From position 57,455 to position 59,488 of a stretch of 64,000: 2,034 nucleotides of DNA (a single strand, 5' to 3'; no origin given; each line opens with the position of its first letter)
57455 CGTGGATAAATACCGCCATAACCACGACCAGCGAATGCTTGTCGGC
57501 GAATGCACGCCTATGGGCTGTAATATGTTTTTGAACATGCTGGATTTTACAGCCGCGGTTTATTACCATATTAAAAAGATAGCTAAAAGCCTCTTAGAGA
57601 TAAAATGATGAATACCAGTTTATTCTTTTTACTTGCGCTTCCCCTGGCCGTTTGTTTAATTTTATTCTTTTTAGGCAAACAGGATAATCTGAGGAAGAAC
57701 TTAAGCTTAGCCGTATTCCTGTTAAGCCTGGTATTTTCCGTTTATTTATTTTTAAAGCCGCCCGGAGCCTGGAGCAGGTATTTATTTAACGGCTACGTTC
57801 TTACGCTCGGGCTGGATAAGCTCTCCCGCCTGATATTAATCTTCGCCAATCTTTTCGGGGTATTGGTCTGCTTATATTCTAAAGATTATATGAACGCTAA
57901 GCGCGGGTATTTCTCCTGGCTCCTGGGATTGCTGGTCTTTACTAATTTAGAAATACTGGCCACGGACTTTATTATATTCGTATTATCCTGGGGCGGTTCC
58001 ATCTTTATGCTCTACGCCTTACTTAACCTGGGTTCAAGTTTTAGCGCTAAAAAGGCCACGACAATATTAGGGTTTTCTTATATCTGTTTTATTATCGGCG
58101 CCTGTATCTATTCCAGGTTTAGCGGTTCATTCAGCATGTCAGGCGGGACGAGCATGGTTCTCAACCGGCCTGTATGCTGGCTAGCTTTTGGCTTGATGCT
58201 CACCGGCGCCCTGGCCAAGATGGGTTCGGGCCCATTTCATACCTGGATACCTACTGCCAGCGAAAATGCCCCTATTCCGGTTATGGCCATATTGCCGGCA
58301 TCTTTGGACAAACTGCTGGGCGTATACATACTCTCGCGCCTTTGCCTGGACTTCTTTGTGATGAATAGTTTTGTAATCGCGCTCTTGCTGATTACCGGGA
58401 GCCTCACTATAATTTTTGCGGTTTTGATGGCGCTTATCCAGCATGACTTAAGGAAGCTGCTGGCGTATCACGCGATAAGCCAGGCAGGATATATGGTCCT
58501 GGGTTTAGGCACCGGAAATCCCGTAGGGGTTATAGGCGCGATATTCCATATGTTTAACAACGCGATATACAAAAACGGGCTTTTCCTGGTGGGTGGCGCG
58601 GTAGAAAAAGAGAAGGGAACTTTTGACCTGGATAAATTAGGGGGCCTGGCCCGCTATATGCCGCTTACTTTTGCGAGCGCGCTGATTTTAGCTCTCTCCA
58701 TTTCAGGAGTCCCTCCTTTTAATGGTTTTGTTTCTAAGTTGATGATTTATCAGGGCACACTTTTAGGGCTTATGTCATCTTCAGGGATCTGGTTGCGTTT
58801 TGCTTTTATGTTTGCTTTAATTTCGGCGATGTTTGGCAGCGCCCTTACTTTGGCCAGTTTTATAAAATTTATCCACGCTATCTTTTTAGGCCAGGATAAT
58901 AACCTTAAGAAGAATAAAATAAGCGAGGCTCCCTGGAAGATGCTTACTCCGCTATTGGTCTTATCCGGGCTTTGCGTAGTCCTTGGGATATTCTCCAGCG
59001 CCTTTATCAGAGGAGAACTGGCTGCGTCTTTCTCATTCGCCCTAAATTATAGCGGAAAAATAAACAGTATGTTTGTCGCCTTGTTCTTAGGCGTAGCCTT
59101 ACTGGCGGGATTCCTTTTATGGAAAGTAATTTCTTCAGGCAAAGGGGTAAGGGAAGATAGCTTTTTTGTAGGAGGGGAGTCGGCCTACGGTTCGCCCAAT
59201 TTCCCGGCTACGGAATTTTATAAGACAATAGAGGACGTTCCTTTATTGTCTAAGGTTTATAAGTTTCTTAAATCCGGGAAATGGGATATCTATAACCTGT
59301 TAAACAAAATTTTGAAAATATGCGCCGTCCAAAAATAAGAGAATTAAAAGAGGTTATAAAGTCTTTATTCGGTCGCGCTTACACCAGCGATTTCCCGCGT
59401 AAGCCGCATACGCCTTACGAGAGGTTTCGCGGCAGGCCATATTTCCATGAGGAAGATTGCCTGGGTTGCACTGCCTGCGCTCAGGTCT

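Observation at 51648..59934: Group-4 energy-converting [NiFe] hydrogenase with an upstream AsrAB/HydBG-like Fe-S/flavin module, a poly-ferredoxin and an inserted PhoU-like gene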

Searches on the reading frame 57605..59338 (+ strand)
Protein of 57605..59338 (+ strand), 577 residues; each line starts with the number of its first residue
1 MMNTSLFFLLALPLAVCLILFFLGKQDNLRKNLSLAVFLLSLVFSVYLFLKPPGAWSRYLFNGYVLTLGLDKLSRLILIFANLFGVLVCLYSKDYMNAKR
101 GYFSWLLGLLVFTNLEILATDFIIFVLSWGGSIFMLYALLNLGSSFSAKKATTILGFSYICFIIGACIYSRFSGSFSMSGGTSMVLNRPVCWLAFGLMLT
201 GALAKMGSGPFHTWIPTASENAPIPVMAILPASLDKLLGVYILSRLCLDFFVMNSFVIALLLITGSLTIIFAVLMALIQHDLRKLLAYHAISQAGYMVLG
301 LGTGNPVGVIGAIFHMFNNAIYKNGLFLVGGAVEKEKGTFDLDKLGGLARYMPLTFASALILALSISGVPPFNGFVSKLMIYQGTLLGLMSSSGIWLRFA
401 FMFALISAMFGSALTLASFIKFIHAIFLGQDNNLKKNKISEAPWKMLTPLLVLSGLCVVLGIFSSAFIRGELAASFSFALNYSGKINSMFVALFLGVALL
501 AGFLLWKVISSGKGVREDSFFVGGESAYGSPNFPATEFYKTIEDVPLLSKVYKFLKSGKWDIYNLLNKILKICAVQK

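Call 3: search_protein_families(library=pfam, proteins=[window:57605-59338:+], max_evalue=0.01)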
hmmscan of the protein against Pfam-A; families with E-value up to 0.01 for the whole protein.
window:57605-59338:+ (577 aa): 2 families
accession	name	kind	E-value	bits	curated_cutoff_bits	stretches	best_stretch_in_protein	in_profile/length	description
PF00361.26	Proton_antipo_M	-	6.7e-45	154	21.5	1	119-403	1-289/294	NADH:quinone oxidoreductase/Mrp antiporter, TM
PF00662.26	Proton_antipo_N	-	0.0013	19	24.5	1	67-102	12-47/51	NADH-Ubiquinone oxidoreductase (complex I), chain 5 N-terminus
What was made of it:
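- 57605..59338 (+): Single antiporter-like (MrpA/MbhH/NuoL-type) membrane subunit (577 aa), C-terminally truncated relative to orthologues in Mrp-bearing loci. Pfam Proton_antipo_M 6.7e-45 (call 3).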

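Call 4: search_protein_families(library=ncbifam, proteins=[window:57605-59338:+], max_evalue=0.01)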
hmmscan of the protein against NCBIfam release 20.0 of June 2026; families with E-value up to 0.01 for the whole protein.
window:57605-59338:+ (577 aa): 70 families (the best 25 are shown)
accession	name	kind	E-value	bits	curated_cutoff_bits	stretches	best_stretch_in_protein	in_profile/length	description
NF006419.0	PRK08668.1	equivalog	2.1e-65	221.7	617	1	5-545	3-560/613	NADH dehydrogenase subunit M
NF006240.0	PRK08376.1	subfamily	1.4e-57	195.8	662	1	69-467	87-495/521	putative monovalent cation/H+ antiporter subunit D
NF005086.0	PRK06521.1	equivalog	5.1e-57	193.8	667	1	8-468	10-496/669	hydrogenase 4 subunit B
NF009288.0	PRK12648.1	equivalog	6.5e-57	193.3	1104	1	6-495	3-500/954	monovalent cation/H+ antiporter subunit A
TIGR00940.1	2a6301s01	subfamily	3.7e-53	181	920.45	1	64-496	67-520/793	monovalent cation:proton antiporter subunit A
NF009310.0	PRK12668.1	equivalog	2e-52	178.8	564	1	14-490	14-459/584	Na(+)/H(+) antiporter subunit D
NF009289.0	PRK12649.1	equivalog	2.4e-50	171.7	1117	1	64-469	72-490/789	putative monovalent cation/H+ antiporter subunit A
NF005097.0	PRK06525.1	equivalog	7.3e-50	170.1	430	1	10-467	9-478/480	hydrogenase 4 subunit D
NF005141.0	PRK06590.1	equivalog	7e-48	164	556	1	5-480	4-484/615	NADH-quinone oxidoreductase subunit L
NF009285.0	PRK12645.1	equivalog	2.4e-47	161.7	1028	1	66-466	72-495/804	Na+/H+ antiporter subunit A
NF009287.0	PRK12647.1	equivalog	4.8e-47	161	937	1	66-470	70-473/773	putative monovalent cation/H+ antiporter subunit A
TIGR01974.1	NDH_I_L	subfamily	8.6e-47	160.4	407.5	1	6-479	3-496/630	NADH-quinone oxidoreductase subunit L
NF009284.0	PRK12644.1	equivalog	2.1e-45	155.2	962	1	66-497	68-501/975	Na+/H+ antiporter subunit A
NF006418.0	PRK08667.1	equivalog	3e-45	154.9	794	1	33-514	35-528/644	hydrogenase membrane subunit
TIGR01972.1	NDH_I_M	subfamily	1.2e-44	152.9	263.8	1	8-468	3-472/486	NADH-quinone oxidoreductase subunit M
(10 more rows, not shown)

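Call 29: search_solved_structures(query=window:57605-59338:+, max_evalue=1e-20, show_alignments=3)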
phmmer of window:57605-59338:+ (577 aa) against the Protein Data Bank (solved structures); distinct sequences matched with E-value up to 1e-20: 26.
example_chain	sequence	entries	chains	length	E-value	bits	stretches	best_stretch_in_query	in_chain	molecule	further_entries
6z16_A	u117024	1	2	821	4.1e-38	134.7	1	64-473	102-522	Multisubunit Na+/H+ antiporter, A subunit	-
7qru_A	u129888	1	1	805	8.1e-35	123.8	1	63-466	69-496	Na+/H+ antiporter subunit A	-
6cfw_H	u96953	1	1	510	2.8e-33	118.7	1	67-463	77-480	Monovalent cation/H+ antiporter subunit D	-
7qru_D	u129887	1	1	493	3.6e-31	111.7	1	3-467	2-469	Na+/H+ antiporter subunit D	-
6hum_F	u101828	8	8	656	1.3e-30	109.9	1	60-467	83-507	NADH dehydrogenase subunit 5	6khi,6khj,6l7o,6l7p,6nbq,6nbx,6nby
6u8y_X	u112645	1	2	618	1.4e-30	109.9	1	19-504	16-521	NADH dehydrogenase subunit M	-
4he8_L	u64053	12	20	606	4.5e-30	108.1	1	9-453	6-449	NADH-quinone oxidoreductase subunit 12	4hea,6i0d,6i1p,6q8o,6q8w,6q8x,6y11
7zm7_5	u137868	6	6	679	1.1e-28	103.5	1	70-432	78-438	NADH-ubiquinone oxidoreductase chain 5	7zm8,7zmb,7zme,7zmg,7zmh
8e9g_L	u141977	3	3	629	4.9e-28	101.4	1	7-461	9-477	NADH-quinone oxidoreductase, L subunit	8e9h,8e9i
7d3u_A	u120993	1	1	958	5.3e-28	101.3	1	62-423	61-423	Monovalent Na+/H+ antiporter subunit A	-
7wff_F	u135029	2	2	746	1.3e-25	93.4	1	13-429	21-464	NAD(P)H-quinone oxidoreductase subunit 5, chloroplastic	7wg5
8e73_5M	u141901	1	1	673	1.8e-25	92.9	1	70-568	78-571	Nad5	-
7ar7_L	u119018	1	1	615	1.9e-25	92.9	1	70-464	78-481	NADH-ubiquinone oxidoreductase chain 5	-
7z0s_C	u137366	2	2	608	1.9e-25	92.9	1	71-507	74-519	Formate hydrogenlyase subunit 3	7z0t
7aqq_L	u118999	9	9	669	3e-25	92.2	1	70-464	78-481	NADH-ubiquinone oxidoreductase chain 5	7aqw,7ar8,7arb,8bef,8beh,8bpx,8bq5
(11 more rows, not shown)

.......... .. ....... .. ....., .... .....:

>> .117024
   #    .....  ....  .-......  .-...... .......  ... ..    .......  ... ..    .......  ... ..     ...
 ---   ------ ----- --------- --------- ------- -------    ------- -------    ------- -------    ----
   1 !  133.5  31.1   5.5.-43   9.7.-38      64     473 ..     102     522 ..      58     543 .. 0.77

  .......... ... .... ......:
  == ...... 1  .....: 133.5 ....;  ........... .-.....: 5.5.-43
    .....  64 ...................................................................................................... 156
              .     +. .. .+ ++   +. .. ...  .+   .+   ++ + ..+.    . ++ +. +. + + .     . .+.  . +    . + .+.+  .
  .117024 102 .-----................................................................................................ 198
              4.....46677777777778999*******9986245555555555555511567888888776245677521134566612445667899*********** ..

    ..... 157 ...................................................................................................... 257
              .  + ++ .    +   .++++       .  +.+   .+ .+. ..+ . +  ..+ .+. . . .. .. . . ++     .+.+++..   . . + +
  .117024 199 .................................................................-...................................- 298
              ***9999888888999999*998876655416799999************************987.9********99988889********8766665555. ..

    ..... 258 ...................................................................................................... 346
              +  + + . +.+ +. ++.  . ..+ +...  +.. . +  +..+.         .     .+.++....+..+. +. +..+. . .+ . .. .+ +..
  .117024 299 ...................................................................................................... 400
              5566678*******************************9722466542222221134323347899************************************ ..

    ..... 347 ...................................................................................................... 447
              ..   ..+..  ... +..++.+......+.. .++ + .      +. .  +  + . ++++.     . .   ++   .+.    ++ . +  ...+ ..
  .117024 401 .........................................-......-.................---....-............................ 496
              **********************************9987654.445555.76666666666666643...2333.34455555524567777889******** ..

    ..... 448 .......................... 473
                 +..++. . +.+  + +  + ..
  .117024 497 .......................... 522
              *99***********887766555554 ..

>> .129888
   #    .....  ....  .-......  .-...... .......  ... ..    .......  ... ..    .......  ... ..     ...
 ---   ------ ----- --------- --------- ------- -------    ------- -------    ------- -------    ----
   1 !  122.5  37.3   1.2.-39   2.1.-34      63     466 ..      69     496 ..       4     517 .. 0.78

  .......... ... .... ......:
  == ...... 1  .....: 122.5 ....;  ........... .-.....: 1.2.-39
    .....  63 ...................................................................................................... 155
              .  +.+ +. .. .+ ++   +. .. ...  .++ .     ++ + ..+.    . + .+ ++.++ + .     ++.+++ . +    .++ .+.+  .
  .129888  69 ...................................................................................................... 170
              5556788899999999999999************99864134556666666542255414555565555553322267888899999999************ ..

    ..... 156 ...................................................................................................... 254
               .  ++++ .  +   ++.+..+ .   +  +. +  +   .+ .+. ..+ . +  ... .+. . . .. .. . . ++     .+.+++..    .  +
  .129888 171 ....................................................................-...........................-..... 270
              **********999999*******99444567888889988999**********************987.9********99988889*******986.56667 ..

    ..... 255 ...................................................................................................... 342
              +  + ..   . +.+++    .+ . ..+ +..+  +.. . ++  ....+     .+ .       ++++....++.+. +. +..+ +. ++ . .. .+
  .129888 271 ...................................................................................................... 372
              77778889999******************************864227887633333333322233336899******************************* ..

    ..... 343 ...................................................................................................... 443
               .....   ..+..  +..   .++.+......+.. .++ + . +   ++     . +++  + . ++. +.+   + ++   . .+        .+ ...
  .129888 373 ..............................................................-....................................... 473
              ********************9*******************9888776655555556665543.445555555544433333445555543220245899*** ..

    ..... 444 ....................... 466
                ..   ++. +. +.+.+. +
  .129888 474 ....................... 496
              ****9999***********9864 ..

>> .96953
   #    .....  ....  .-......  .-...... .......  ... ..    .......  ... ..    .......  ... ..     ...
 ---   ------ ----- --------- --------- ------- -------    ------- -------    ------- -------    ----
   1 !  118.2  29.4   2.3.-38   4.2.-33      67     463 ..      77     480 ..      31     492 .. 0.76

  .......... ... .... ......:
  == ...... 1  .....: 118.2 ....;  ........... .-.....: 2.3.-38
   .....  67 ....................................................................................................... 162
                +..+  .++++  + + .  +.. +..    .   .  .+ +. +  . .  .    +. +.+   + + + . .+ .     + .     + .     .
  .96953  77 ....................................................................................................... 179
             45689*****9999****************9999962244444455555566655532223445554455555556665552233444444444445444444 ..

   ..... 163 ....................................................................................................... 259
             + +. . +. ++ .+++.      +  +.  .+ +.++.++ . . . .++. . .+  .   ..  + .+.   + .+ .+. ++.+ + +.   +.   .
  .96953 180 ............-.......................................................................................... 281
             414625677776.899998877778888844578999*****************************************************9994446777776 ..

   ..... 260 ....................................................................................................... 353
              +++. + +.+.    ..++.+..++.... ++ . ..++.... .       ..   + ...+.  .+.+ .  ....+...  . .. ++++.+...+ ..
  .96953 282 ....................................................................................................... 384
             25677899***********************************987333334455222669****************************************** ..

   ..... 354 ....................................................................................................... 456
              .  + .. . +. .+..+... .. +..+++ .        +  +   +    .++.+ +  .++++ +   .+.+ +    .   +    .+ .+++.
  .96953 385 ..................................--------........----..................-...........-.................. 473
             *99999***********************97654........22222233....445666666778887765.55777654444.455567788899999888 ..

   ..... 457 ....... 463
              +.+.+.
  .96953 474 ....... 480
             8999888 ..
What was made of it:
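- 57605..59338 (+): Best solved relatives are MrpA 6z16_A and MbhH 6cfw_H (call 29).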
